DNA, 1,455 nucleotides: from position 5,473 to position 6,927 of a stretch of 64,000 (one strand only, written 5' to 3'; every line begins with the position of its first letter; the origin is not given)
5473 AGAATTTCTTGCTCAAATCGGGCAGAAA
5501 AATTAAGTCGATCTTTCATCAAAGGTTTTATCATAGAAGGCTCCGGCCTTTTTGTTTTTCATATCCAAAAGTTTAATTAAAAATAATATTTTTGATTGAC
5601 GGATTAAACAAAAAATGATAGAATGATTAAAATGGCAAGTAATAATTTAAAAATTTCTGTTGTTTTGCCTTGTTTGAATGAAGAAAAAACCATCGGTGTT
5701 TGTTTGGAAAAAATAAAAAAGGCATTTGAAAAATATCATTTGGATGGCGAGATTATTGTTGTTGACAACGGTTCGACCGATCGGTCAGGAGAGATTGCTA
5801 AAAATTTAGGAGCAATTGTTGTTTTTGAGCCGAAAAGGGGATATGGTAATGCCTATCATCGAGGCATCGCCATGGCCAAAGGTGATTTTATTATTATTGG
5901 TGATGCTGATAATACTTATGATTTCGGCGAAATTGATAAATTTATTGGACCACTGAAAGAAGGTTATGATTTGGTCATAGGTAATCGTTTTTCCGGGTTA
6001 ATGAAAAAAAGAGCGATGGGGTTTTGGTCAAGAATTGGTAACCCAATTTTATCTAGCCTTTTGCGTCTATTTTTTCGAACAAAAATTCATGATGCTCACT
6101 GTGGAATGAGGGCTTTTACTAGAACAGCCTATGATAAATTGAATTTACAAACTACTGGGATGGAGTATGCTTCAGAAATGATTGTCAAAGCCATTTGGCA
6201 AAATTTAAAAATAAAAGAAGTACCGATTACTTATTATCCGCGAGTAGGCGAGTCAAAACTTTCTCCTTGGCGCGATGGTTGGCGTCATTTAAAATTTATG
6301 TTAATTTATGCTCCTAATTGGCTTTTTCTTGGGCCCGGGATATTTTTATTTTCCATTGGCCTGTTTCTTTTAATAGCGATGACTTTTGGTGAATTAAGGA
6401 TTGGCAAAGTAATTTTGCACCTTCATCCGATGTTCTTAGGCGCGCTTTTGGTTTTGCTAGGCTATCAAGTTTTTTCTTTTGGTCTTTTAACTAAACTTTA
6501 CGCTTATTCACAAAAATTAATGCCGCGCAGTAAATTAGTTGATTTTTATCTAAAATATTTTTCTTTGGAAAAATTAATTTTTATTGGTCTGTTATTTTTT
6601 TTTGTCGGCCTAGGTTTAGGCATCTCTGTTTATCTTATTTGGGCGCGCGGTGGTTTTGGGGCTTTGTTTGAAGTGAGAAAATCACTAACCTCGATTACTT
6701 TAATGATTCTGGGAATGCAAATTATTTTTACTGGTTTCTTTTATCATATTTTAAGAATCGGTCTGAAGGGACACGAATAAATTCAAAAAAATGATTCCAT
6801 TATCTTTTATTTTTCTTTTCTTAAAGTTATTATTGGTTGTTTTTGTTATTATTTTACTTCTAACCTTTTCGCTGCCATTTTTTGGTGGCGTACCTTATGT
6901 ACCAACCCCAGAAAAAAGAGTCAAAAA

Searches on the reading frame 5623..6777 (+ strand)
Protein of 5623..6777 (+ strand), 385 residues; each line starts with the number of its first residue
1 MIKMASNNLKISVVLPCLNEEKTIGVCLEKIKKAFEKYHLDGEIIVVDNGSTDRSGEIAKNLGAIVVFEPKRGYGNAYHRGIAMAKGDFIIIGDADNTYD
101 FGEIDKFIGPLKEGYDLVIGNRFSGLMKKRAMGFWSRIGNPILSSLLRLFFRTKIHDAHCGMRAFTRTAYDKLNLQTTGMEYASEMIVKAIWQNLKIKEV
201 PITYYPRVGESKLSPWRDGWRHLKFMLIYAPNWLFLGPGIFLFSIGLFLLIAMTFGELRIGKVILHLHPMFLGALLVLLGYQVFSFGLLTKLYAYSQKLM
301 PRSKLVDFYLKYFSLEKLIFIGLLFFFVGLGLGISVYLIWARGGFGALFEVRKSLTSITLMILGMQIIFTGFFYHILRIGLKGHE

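Call 30: search_protein_families(library=pfam, proteins=[window:5623-6777:+], max_evalue=0.0001)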
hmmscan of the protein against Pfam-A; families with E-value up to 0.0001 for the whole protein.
window:5623-6777:+ (385 aa): 1 family
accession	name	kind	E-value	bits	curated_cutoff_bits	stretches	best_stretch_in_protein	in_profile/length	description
PF00535.33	Glycos_transf_2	-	3e-31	109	23.3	1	12-172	1-166/168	Glycosyl transferase family 2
